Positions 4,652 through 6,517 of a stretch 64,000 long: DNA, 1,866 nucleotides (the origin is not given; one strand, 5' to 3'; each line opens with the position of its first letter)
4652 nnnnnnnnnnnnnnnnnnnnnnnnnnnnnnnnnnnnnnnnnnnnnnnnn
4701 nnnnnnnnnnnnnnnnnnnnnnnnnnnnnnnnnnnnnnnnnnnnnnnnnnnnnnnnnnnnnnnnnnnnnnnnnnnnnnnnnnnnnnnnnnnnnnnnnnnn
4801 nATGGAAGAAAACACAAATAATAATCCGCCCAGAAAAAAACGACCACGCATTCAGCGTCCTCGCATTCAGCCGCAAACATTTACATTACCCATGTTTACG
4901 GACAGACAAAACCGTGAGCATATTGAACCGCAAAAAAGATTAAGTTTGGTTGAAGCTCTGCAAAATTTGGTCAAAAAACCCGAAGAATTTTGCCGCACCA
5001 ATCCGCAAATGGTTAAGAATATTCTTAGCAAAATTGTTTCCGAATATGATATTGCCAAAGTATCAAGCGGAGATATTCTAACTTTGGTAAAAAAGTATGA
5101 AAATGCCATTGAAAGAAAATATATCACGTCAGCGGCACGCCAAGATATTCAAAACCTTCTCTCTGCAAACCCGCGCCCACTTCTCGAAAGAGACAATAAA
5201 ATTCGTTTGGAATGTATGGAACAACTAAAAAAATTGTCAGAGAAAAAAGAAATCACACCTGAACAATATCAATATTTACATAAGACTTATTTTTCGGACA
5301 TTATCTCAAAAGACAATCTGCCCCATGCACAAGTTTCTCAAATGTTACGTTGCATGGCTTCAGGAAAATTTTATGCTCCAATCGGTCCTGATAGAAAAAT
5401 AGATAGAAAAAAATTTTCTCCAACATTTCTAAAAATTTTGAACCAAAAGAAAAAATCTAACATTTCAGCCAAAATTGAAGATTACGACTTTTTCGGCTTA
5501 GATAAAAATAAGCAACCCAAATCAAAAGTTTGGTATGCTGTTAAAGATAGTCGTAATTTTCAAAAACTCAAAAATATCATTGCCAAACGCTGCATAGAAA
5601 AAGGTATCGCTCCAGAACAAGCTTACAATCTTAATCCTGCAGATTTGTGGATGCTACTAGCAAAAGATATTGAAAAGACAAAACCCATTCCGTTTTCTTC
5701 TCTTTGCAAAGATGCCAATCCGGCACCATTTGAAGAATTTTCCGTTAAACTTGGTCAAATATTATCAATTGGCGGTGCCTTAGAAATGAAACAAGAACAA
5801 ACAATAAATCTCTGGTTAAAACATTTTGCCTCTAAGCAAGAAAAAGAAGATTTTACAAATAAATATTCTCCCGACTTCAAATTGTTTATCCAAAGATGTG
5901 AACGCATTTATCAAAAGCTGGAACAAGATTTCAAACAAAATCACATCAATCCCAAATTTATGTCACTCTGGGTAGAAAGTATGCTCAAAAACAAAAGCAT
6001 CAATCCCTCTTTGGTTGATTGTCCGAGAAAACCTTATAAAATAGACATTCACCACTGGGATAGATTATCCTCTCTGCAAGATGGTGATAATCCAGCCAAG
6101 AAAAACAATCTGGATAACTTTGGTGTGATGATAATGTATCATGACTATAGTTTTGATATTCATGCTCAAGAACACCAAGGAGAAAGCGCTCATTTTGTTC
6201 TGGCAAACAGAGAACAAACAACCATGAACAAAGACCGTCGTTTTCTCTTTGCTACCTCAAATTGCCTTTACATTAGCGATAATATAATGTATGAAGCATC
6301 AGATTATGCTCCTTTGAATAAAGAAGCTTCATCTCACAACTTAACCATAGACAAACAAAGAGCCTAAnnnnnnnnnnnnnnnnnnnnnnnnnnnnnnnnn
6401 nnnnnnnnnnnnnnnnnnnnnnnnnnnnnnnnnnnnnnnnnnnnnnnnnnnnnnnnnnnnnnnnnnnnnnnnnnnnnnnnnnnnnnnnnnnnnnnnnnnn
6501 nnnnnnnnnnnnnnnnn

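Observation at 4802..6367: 521 aa protein with a tandem RPRIQ-RPRIQ basic N-terminus resembling a eukaryotic nuclear localisation signal: candidate host-targeted effector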

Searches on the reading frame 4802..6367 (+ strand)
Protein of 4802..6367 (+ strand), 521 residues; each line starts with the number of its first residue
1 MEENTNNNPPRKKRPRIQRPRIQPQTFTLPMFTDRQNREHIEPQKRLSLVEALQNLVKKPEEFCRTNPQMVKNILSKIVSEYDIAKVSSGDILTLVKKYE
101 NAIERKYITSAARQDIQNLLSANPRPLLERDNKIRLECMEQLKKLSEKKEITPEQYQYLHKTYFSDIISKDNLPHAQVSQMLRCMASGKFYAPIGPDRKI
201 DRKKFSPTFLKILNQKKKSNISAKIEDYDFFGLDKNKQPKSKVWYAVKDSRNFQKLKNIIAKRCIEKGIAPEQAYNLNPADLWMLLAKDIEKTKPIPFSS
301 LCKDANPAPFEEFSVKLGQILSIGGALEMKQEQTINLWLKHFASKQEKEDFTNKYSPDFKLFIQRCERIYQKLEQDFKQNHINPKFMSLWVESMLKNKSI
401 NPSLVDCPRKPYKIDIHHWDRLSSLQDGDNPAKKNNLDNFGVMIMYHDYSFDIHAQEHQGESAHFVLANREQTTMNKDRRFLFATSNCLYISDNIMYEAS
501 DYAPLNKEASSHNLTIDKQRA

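Call 4: search_protein_families(library=pfam, proteins=[window:4802-6367:+], max_evalue=0.01)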
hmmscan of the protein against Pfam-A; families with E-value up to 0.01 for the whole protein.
window:4802-6367:+ (521 aa): 0 families

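Call 7: find_homologous_proteins(query=window:4802-6364:+, max_evalue=0.001)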
Query window:4802-6364:+ (521 aa): 13 proteins with E <= 0.001 among 5945 candidates.
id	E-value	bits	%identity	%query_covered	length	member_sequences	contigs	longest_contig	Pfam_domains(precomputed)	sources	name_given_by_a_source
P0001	0.0e+0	1144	97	100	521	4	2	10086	-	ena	-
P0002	0.0e+0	1017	86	100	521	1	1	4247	-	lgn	-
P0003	0.0e+0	1015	86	100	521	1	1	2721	-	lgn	-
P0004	1.4e-292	989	83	100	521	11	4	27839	-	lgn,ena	-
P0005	2.6e-259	879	74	100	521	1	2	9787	-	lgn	-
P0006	6.4e-253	858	74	100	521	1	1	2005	-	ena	-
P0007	4.4e-222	757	67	100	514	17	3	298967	-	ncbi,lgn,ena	-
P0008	1.2e-202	692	61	100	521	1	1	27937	-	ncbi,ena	-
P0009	1.5e-169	583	52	100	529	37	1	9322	-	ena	-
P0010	2.2e-113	398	41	89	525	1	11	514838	-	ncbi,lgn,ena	-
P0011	4.0e-108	381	38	96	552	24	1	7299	-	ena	-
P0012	4.3e-91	325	35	97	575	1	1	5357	-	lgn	-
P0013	1.2e-89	320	35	97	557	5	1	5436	-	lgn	-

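Call 8: search_protein_families(library=ncbifam, proteins=[window:4802-6364:+], max_evalue=0.00001)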
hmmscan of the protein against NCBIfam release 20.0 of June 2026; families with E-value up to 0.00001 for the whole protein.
window:4802-6364:+ (521 aa): 0 families

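Call 10: find_related_loci(query=A1, collection=genome_contigs, flank=8000)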
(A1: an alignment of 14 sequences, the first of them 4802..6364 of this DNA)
Query A1 (521 aa) in genome_contigs; peptide patterns used: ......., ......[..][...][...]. (x = any residue, [..] = any of these).
61 stretches matched a pattern; 9 encode a relative of the query (tblastn E <= 1e-3); 9 distinct loci.
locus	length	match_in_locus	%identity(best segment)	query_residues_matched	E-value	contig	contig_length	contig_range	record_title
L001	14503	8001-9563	83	1-521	0e+0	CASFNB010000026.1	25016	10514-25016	uncultured proteobacterium isolate A1_L3_371371_idba_bin.16 genome assembly, contig: A1_L3_371371_idba_bin.16.fa_scaffol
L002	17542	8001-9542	67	1-521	0e+0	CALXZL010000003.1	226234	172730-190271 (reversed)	MAG: uncultured Alphaproteobacteria bacterium isolate BRZ_FT__bin57 genome assembly, contig: BRZ_FT__NODE_46_length_2262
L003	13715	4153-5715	61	1-521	0e+0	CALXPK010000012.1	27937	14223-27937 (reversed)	MAG: uncultured Alphaproteobacteria bacterium isolate E04__bin53 genome assembly, contig: E04__k127_3013516, whole genom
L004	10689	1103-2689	52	1-521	0e+0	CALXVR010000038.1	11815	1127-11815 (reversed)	MAG: uncultured Alphaproteobacteria bacterium isolate BRZ_SB__bin123 genome assembly, contig: BRZ_SB__NODE_9053_length_1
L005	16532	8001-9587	52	1-521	0e+0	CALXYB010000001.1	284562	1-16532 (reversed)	MAG: uncultured Alphaproteobacteria bacterium isolate BRZ_DL__bin79 genome assembly, contig: BRZ_DL__NODE_27_length_2845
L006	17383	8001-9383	41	38-501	8e-118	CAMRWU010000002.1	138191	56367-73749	MAG TPA_asm: uncultured proteobacterium isolate SRR13573577_bin.13_metawrap_v1.3_MAG genome assembly, contig: NODE.83_le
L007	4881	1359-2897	39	3-504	2e-118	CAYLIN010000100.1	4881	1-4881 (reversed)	MAG TPA_asm: uncultured Azospirillaceae bacterium isolate SRP199465_co2_209 genome assembly, contig: NODE_51645_length_4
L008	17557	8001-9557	38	7-507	4e-114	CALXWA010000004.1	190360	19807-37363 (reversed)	MAG: uncultured Alphaproteobacteria bacterium isolate BRZ_FL__bin18 genome assembly, contig: BRZ_FL__NODE_115_length_190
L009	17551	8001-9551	35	1-507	4e-98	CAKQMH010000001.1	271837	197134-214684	MAG: uncultured Alphaproteobacteria bacterium isolate REFINED_METABAT215_TOP10_CONTIGS_1500_ASSEMBLY_K77_MERGED__Hadza_M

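Call 15: search_protein_families(library=phrogs, proteins=[window:4802-6364:+], max_evalue=0.1)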
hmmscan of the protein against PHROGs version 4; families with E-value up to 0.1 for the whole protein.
window:4802-6364:+ (521 aa): 0 families

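Call 16: search_protein_families(library=padloc, proteins=[window:4802-6364:+], max_evalue=0.1)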
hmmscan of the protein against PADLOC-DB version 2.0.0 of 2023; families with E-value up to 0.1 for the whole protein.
window:4802-6364:+ (521 aa): 0 families

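Call 19: search_solved_structures(query=A1, max_evalue=10, show_alignments=3)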
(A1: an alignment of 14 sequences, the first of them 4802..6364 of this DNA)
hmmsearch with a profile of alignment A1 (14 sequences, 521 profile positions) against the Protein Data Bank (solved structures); distinct sequences matched with E-value up to 10: 0.

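Call 29: predict_structure(alignment_id=A1)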
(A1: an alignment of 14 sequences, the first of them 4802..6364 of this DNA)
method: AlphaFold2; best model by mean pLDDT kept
length: 521 residues; sequences in the alignment: 14
mean_pLDDT: 81.9   pTM: 0.74
mean pLDDT of the five models: 81.9, 80.0, 79.5, 78.2, 73.5
residues with pLDDT >= 90: 258; 70-90: 169; 50-70: 26; < 50: 68
segments of 3 or more residues with pLDDT < 50: 1-5, 7-13, 15-42, 471-476, 501-521
pLDDT, mean of each block of 10 residues (from residue 1): 41 44 41 43 70 94 92 89 80 88 90 95 90 91 91 93 89 81 93 86 91 84 94 92 90 94 94 94 91 90 92 94 94 93 89 89 94 93 94 95 91 88 70 84 85 70 75 54 86 67 40 35 37
secondary structure, 60 per line:
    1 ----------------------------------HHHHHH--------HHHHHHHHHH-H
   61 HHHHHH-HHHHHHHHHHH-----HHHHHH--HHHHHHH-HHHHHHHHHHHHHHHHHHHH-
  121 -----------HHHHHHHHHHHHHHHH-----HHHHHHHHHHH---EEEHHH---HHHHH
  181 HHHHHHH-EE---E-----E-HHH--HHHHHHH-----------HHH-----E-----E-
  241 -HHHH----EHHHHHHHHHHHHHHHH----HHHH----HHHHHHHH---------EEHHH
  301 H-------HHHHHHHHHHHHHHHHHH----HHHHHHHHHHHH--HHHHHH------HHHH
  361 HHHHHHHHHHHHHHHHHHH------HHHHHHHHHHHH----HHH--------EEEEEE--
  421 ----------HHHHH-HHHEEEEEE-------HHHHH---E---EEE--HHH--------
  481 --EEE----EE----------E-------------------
elements in order: H35-40 H49-58 H60-66 H68-78 H84-89 H92-98 H100-119 H132-147 H153-163 E167-169 H176-187 H207-213 H242-245 H251-266 H271-274 H279-286 H298-301 H309-326 H331-342 H345-350 H357-379 H386-397 E413-418 H431-435 E440-445 H453-457 E465-467 E483-485

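Call 33: fold_search(model_id=the predicted structure, library=pdb)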
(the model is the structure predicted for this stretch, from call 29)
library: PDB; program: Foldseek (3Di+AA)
matches with E <= 10: 62; with E <= 0.001: 0
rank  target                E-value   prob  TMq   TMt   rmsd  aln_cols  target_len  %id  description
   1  8pv6_CS               2.1e+00  0.06  0.11  0.16  24.1       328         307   12  Chaetomium thermophilum pre-60S State 3 - post-5S rotation with Rix1 complex with Foot - composite structure (released 2023-11-15)
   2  6owt_B                2.4e+00  0.05  0.15  0.14  18.2       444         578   12  Structure of SIVsmm Nef and SMM tetherin bound to the clathrin adaptor AP-2 complex (released 2019-09-25)
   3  5h5m_B                2.4e+00  0.02  0.09  0.12  21.6       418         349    9  Crystal structure of HMP-1 M domain (released 2017-03-29)
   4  8zf2_B                2.7e+00  0.03  0.07  0.14  19.9       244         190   11  Quorum Sensing master regulator HapR of Photobacterium marinum (released 2025-05-07)
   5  7xyi                  2.9e+00  0.03  0.07  0.16  19.9       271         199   12  HapR Quadruple mutant Y76F, L97I, I141V, F171C (released 2023-02-22)
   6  1eqf                  3.2e+00  0.04  0.11  0.16  19.0       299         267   10  CRYSTAL STRUCTURE OF THE DOUBLE BROMODOMAIN MODULE FROM HUMAN TAFII250 (released 2000-06-07)
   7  7vop_Q                3.2e+00  0.02  0.09  0.07  24.4       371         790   12  Cryo-EM structure of Xenopus laevis nuclear pore complex cytoplasmic ring subunit (released 2022-02-02)
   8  2axv_B                3.4e+00  0.02  0.11  0.14  16.8       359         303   14  Structure of PrgX Y153C mutant (released 2005-12-06)
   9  2b7m_D                3.4e+00  0.02  0.08  0.08  26.1       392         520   12  Crystal Structure of the S. cerevisiae Exocyst Component Exo70p (released 2005-11-15)
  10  9bv1_U                3.5e+00  0.02  0.11  0.08  22.2       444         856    8  M2A Midnolin-Proteasome (translocating) (released 2025-06-11)
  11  6nph_A                3.7e+00  0.02  0.07  0.07  21.6       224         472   15  Structure of NKCC1 TM domain (released 2019-07-31)
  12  6ob2_B                4.4e+00  0.01  0.07  0.12  24.9       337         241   10  Crystal structure of wild-type KRAS (GMPPNP-bound) in complex with GAP-related domain (GRD) of neurofibromin (NF1) (released 2019-10-16)
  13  7tdz_H                4.4e+00  0.01  0.09  0.07  25.8       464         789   11  Cryo-EM model of protomer of the cytoplasmic ring of the nuclear pore complex from Xenopus laevis (released 2022-06-22)
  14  7xy0_A                4.6e+00  0.07  0.07  0.16  13.0       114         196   16  HapR Double mutant Y76F, F171C (released 2023-02-22)
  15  3g2s_A                4.6e+00  0.06  0.08  0.19  14.3       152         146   18  VHS Domain of human GGA1 complexed with SorLA C-terminal Peptide (released 2009-12-15)
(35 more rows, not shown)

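Call 36: search_protein_representatives(alignment_id=A1)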
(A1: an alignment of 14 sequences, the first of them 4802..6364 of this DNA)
Query: 14 sequences, 521 profile positions. Proteins with E-value up to 0.001 (for the whole library): 24; up to 1e-10: 21; up to 1e-30: 6. The best 24 are listed.
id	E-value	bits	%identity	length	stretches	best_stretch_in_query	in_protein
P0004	4.0e-275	929.8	-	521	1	1-521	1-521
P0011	2.0e-224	762.5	-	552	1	2-521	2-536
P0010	5.6e-217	737.9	-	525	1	1-518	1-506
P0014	5.5e-194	662.1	-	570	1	1-516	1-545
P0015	2.3e-87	310.2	-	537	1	6-509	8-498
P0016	4.1e-52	193.9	-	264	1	285-520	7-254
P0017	1.2e-27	113.2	-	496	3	179-317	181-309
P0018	3.8e-27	111.6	-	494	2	164-316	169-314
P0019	1.4e-22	96.5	-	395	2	180-317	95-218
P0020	3.3e-20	88.7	-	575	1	145-470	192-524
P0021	6.7e-20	87.7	-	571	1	169-463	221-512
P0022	6.6e-19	84.4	-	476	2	179-320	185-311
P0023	8.8e-19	84.0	-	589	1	178-464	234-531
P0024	1.2e-17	80.2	-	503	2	179-317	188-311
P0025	1.4e-17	80.0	-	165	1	385-504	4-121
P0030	1.0e-11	60.7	-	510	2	371-470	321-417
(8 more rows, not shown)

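Call 45: find_homologous_proteins(query=A2, max_evalue=0.001)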
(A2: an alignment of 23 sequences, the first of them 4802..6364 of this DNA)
Query A2 (23 sequences) (521 aa, profile of the alignment): 13 proteins with E <= 0.001 among 7032 candidates.
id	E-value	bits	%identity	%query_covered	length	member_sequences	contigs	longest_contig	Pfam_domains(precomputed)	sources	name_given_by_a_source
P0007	1.9e-174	600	67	100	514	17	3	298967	-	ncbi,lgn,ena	-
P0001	3.1e-174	599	97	100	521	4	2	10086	-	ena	-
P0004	4.4e-174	599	83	100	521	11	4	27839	-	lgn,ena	-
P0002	1.0e-172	594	86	100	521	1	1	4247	-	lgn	-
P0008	3.2e-169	582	61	100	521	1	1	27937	-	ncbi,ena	-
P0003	3.3e-169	582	86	100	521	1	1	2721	-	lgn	-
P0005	5.3e-169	582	74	100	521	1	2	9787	-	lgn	-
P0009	4.4e-167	575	52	100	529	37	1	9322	-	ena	-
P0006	3.8e-166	572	74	100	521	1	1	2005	-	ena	-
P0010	1.1e-155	538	41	89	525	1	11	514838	-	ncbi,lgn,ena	-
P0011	3.4e-154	533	38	96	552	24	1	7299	-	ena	-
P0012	1.2e-140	488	35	97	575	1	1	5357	-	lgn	-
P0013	1.6e-137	478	35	97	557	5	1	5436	-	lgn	-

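Call 46: search_dna_similar(query=P0017, collection=phages, mode=protein, max_evalue=0.001)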
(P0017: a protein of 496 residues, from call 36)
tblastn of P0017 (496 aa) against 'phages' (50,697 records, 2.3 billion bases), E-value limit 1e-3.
No match.

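Call 47: search_dna_similar(query=P0020, collection=phages, mode=protein, max_evalue=0.001)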
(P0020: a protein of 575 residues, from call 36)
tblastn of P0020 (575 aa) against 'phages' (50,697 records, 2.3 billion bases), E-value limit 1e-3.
No match.

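Call 48: search_dna_similar(query=window:4802-6364:+, collection=plasmids, mode=protein, max_evalue=0.001)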
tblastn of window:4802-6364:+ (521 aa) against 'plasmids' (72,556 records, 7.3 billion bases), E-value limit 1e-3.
No match.

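Call 54: find_related_loci(query=A1, collection=viral_contigs, flank=8000)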
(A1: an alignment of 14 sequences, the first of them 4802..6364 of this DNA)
Query A1 (521 aa) in viral_contigs; peptide patterns used: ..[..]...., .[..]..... (x = any residue, [..] = any of these).
123 stretches matched a pattern, but none encodes a relative of the query by tblastn (E <= 1e-3).

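Call 61: find_related_loci(query=A4, collection=viral_contigs, flank=8000)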
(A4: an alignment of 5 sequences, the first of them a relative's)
Query A4 (575 aa) in viral_contigs; peptide patterns used: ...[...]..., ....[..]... (x = any residue, [..] = any of these).
131 stretches matched a pattern, but none encodes a relative of the query by tblastn (E <= 1e-3).

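Call 62: find_related_loci(query=A5, collection=viral_contigs, flank=8000)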
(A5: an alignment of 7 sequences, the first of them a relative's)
Query A5 (496 aa) in viral_contigs; peptide patterns used: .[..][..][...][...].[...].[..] (x = any residue, [..] = any of these).
34 stretches matched a pattern, but none encodes a relative of the query by tblastn (E <= 1e-3).

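Call 63: find_related_loci(query=A4, collection=metagenome_contigs, flank=8000)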
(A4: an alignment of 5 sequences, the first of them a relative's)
Query A4 (575 aa) in metagenome_contigs; peptide patterns used: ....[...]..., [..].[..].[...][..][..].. (x = any residue, [..] = any of these).
194 stretches matched a pattern; 1 encode a relative of the query (tblastn E <= 1e-3); 1 distinct loci.
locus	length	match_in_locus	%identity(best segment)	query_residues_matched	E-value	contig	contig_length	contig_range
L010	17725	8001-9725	35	8-565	1e-102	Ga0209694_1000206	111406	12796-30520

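Call 79: find_encoding_contigs(protein=window:4802-6364:+, flank=3000, max_places=4)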
Protein window:4802-6364:+ (521 aa): 2 contigs read that carry it; 2 places shown.
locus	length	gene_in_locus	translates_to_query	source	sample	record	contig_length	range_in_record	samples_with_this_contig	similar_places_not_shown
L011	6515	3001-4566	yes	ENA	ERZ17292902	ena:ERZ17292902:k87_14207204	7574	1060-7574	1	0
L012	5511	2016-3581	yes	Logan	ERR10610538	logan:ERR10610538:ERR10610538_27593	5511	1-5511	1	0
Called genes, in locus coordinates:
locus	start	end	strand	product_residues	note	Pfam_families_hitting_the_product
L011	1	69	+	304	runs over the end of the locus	PF07722:Peptidase_C26, PF00117:GATase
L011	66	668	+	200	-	PF12702:Lipocalin_3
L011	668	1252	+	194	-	-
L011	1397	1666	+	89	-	-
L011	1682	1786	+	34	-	-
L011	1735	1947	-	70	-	-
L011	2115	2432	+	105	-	-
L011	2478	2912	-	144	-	-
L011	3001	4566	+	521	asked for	-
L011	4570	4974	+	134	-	-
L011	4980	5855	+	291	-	PF13354:Beta-lactamase2, PF00144:Beta-lactamase (faint)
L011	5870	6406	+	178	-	-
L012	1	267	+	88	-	?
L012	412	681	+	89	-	-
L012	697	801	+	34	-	-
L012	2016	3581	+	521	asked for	-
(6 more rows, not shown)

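Call 93: find_encoding_contigs(protein=P0017, flank=5000, max_places=4)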
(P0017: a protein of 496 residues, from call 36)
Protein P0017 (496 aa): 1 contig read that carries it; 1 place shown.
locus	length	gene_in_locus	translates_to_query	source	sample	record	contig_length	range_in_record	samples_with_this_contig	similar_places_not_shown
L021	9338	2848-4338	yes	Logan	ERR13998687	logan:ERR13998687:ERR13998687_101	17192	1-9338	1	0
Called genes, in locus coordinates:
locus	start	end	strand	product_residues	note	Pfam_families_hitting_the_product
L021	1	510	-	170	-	?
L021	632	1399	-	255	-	PF12796:Ank_2 (weak), PF13606:Ank_3 (faint), PF00023:Ank (faint), PF13637:Ank_4 (weak), PF12796:Ank_2, PF13857:Ank_5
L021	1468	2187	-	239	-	PF03959:FSH1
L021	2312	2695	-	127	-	-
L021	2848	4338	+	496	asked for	-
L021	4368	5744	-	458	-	PF00474:SSF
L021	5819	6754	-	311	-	PF00892:EamA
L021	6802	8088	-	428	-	PF26769:HAMP_PhoQ, PF00512:HisKA, PF02518:HATPase_c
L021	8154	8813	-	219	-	PF00072:Response_reg, PF00486:Trans_reg_C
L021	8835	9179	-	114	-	PF04076:BOF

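Call 94: find_encoding_contigs(protein=P0030, flank=5000, max_places=4)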
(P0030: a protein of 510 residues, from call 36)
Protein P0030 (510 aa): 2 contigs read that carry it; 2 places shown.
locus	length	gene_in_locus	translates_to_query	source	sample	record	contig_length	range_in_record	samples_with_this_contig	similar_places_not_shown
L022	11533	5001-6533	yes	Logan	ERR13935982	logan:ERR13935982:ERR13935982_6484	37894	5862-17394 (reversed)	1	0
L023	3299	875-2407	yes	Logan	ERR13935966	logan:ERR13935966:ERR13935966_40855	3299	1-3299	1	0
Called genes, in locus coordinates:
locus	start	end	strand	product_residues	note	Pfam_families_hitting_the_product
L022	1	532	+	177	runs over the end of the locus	PF03729:DUF308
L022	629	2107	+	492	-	PF00324:AA_permease, PF13520:AA_permease_2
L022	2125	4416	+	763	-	PF03709:OKR_DC_1_N, PF01276:OKR_DC_1, PF03711:OKR_DC_1_C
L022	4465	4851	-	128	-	-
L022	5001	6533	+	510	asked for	-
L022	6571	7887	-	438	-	PF01595:CNNM, PF00571:CBS, PF03471:CorC_HlyC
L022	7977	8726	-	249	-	-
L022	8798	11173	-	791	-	PF00924:MS_channel_2nd, PF21082:MS_channel_3rd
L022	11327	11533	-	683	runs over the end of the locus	PF03235:GmrSD_N, PF07510:GmrSD_C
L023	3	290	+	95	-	?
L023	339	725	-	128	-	-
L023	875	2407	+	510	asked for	-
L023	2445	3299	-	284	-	?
